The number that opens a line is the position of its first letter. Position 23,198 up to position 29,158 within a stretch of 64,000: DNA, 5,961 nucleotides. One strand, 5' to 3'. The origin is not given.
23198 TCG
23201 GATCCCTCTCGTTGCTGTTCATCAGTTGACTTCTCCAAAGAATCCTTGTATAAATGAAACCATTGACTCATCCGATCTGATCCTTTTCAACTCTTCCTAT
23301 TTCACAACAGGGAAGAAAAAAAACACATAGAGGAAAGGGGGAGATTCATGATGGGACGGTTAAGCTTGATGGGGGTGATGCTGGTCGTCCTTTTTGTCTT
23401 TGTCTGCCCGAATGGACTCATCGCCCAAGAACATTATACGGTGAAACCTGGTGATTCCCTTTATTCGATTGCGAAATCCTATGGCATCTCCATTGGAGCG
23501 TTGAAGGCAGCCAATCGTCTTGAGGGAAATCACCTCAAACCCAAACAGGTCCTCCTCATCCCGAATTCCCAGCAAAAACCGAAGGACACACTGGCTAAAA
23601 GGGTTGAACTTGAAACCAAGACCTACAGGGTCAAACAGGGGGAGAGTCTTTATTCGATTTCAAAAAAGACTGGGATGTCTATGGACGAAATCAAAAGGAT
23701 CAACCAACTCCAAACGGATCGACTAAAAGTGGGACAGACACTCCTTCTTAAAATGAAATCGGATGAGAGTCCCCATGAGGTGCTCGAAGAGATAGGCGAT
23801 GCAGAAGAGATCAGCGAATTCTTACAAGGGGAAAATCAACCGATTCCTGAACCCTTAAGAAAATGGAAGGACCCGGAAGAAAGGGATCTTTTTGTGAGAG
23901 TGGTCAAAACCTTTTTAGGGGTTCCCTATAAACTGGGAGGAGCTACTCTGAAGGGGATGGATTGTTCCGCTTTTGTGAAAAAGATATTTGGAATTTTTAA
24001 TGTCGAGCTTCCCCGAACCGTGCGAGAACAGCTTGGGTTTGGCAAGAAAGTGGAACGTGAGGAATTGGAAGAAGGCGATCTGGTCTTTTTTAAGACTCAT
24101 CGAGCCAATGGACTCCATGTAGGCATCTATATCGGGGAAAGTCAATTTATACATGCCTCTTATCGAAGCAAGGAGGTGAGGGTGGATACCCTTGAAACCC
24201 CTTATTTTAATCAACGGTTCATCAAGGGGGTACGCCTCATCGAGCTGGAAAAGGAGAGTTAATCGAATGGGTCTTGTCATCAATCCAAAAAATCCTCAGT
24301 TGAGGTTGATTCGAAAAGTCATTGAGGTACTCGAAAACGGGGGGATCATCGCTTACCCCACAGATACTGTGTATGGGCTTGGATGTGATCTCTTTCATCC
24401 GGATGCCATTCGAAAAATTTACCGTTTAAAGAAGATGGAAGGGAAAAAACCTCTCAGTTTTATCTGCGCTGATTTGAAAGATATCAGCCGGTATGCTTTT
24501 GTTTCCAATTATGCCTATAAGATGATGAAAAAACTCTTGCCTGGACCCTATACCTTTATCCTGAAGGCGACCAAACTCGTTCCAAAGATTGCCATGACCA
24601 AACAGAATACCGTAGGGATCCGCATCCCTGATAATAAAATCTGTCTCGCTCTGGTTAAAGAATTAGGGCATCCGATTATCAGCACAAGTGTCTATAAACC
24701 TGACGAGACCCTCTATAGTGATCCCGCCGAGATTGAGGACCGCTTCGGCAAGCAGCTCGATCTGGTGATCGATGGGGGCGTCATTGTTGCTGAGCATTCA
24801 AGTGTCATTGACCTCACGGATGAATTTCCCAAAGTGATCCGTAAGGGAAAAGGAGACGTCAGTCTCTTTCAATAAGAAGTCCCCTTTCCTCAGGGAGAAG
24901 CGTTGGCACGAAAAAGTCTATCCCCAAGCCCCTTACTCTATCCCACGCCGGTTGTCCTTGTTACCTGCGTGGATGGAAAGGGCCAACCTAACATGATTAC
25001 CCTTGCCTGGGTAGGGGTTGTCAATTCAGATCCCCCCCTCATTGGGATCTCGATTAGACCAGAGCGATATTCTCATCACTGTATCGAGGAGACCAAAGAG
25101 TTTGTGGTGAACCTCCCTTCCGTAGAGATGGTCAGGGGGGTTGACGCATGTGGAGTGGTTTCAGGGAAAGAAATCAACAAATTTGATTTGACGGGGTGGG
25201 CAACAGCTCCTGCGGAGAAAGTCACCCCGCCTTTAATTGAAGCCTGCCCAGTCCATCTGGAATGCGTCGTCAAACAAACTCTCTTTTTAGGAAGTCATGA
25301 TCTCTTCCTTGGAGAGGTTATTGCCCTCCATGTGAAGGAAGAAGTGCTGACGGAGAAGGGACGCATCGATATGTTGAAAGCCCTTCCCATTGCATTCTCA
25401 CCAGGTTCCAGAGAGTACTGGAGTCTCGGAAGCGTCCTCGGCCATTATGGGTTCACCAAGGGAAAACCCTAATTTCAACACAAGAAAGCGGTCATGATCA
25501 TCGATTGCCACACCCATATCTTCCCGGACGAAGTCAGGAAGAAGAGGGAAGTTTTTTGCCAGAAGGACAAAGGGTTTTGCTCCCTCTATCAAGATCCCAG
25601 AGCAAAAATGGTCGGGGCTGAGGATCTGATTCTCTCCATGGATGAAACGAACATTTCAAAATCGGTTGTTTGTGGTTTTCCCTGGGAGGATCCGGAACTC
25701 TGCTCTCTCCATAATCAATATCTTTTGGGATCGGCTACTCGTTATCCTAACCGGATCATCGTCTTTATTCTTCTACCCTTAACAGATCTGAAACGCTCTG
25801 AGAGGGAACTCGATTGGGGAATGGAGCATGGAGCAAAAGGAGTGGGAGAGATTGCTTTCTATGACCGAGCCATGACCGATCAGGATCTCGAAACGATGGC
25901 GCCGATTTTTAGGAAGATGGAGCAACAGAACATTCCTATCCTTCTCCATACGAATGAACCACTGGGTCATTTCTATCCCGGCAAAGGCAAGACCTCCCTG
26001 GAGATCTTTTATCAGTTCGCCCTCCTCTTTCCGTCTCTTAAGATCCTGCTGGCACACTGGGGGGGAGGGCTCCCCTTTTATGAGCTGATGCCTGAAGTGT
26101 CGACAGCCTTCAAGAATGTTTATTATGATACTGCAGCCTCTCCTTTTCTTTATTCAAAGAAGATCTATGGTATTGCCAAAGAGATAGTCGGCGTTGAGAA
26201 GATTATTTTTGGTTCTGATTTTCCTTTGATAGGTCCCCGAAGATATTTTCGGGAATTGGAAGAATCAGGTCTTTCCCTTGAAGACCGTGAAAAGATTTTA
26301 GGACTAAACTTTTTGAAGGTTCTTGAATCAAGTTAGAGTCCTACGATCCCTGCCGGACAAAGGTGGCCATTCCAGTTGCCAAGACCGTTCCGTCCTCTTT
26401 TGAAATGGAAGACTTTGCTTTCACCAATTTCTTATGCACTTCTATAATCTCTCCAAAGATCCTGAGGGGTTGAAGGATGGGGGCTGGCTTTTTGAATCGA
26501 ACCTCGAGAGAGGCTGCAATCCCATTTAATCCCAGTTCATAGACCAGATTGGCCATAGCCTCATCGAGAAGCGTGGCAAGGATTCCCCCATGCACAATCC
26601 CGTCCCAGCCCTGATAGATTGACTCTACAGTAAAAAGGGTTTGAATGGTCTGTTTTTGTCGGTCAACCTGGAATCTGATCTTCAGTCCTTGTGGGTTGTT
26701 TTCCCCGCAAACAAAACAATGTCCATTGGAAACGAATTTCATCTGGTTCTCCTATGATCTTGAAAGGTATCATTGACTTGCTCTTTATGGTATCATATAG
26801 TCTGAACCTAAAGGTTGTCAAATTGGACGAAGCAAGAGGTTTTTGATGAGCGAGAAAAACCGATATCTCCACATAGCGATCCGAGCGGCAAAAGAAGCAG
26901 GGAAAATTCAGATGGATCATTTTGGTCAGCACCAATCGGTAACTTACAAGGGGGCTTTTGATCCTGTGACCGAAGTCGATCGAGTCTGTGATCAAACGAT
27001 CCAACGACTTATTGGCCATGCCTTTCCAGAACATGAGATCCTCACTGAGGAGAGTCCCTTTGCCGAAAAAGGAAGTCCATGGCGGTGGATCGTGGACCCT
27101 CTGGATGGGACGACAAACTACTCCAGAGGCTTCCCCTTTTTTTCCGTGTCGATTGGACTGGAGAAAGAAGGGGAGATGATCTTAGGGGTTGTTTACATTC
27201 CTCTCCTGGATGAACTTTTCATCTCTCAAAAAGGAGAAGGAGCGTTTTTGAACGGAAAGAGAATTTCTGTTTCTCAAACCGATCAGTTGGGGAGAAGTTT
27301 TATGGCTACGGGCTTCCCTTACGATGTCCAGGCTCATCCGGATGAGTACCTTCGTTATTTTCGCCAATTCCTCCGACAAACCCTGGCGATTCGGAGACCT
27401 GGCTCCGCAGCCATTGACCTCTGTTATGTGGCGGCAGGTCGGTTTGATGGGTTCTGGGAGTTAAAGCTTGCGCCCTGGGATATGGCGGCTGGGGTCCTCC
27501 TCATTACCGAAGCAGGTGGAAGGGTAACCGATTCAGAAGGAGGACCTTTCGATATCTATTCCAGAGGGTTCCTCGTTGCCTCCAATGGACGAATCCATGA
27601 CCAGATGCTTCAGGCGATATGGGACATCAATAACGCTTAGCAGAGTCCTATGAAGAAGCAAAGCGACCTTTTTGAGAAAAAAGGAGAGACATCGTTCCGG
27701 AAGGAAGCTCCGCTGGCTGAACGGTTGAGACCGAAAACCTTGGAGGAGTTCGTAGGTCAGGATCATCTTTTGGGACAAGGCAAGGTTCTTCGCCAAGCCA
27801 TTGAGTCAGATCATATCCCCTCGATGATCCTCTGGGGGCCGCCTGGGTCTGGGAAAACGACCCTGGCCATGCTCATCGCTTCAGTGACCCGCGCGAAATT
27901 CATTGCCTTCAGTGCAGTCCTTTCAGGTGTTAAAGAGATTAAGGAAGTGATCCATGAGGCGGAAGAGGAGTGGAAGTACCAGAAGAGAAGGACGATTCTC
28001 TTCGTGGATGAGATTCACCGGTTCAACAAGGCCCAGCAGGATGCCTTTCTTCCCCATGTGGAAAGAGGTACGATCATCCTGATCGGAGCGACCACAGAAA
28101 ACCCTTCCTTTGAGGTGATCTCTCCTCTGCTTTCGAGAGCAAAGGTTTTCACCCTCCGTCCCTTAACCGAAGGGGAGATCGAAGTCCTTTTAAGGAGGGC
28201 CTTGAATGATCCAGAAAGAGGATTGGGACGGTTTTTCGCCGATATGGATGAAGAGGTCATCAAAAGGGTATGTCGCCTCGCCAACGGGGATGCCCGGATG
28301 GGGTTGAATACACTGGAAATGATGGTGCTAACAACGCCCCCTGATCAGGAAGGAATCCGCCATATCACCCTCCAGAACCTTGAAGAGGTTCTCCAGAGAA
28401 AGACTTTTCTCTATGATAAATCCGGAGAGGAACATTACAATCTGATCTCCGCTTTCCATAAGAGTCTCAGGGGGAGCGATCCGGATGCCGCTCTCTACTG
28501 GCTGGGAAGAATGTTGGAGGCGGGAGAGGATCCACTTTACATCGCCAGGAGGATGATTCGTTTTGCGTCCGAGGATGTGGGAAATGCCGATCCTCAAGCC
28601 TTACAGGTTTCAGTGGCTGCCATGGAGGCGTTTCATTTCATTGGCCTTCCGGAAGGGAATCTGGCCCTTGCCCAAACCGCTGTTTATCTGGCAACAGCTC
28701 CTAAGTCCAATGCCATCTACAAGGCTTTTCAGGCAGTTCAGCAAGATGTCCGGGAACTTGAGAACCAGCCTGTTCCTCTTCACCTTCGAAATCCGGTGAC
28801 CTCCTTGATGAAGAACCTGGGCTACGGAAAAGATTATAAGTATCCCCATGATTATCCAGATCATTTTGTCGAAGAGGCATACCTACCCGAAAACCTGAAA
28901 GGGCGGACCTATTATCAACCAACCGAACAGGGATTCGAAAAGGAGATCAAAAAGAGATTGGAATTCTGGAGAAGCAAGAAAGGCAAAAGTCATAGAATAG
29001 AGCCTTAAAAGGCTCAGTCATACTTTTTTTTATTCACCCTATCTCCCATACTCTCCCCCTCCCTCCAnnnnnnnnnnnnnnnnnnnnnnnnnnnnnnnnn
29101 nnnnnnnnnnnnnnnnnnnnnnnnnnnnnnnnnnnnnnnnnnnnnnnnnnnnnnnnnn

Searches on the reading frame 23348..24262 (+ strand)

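Call 27: search_protein_families(library=pfam, proteins=[window:23348-24262:+], max_evalue=0.01)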
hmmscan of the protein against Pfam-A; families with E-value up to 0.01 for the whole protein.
window:23348-24262:+ (304 aa): 8 families
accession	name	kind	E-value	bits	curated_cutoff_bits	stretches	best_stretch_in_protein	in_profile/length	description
PF01476.26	LysM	-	1.2e-32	112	20.9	2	30-72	1-43/43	LysM domain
PF00877.26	NLPC_P60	-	1.1e-28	99.7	23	1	191-295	1-104/105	NlpC/P60 family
PF23473.1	LysM3_LYK4_5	-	1.7e-08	34.9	29.3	1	30-72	5-47/48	LYK4/5 LysM3 domain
PF23446.1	LysM1_NFP_LYK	-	1.1e-05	26.6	36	0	92-133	7-52/60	NFP/LYK LysM1 domain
PF22310.2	NMB0315_dom_I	-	1.2e-05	26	27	1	94-145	7-63/83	NMB0315-like, domain I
PF23472.1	LysM2_CERK1_LYK3_4_5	-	0.00011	22.5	27.4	0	29-72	7-54/56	LYK3/4/5 LysM2 domain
PF04225.17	LysM_OapA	-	0.00023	21.6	22.3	0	90-140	2-57/85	Opacity-associated protein A LysM-like domain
PF23577.1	LysM_RLK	-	0.00045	20.6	27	0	30-50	3-23/44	LysM domain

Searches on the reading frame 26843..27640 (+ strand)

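Call 27: search_protein_families(library=pfam, proteins=[window:26843-27640:+], max_evalue=0.01)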
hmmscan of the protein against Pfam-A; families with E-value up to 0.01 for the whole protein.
window:26843-27640:+ (265 aa): 1 family
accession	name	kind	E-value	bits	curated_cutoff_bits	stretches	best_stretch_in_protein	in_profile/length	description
PF00459.30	Inositol_P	-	6.4e-71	239.4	27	1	8-262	5-269/271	Inositol monophosphatase family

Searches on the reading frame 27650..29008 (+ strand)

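Call 27: search_protein_families(library=pfam, proteins=[window:27650-29008:+], max_evalue=0.01)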
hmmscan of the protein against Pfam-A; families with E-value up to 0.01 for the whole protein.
window:27650-29008:+ (452 aa): 20 families
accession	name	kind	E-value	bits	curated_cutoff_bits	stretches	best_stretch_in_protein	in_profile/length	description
PF12002.13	MgsA_C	-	4.3e-75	251.7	27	1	275-440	1-166/167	MgsA AAA+ ATPase C terminal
PF16193.11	AAA_assoc_2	-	2.2e-27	95.6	34.3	1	198-274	6-81/81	AAA C-terminal domain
PF05496.18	RuvB_N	-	9.3e-15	55.2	27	1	26-147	1-119/159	Holliday junction DNA helicase RuvB P-loop domain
PF00004.35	AAA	-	1.1e-14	55.5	21.2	1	59-167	1-126/131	ATPase family associated with various cellular activities (AAA)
PF13173.12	AAA_14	-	4.6e-07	30.3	27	1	59-177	5-128/129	AAA domain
PF07728.20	AAA_5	-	4.6e-06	27.1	22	1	59-144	2-97/139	AAA domain (dynein-related subfamily)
PF13191.12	AAA_16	-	1.7e-05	25.9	32.6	1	34-83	2-52/167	AAA ATPase domain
PF20720.3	nSTAND3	-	5.5e-05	23.4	27.2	1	59-106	20-66/155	Novel STAND NTPase 3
PF13604.12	AAA_30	-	8.3e-05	22.8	27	1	42-149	5-126/191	AAA domain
PF01078.27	Mg_chelatase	-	0.00014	21.8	20.3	0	52-79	20-45/207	Magnesium chelatase, subunit ChlI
PF13245.12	AAA_19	-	0.00037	21.1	25.1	0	56-80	11-35/134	AAA domain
PF13401.12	AAA_22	-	0.00045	21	27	0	58-77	7-26/130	AAA domain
PF00158.32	Sigma54_activat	-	0.0014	18.8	20.2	0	114-151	94-131/168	Sigma-54 interaction domain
PF04851.21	ResIII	-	0.0019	18.6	22.5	0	57-82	24-49/164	Type III restriction enzyme, res subunit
PF01637.24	ATPase_2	-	0.0055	17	33.2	0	47-80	11-44/225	ATPase domain predominantly from Archaea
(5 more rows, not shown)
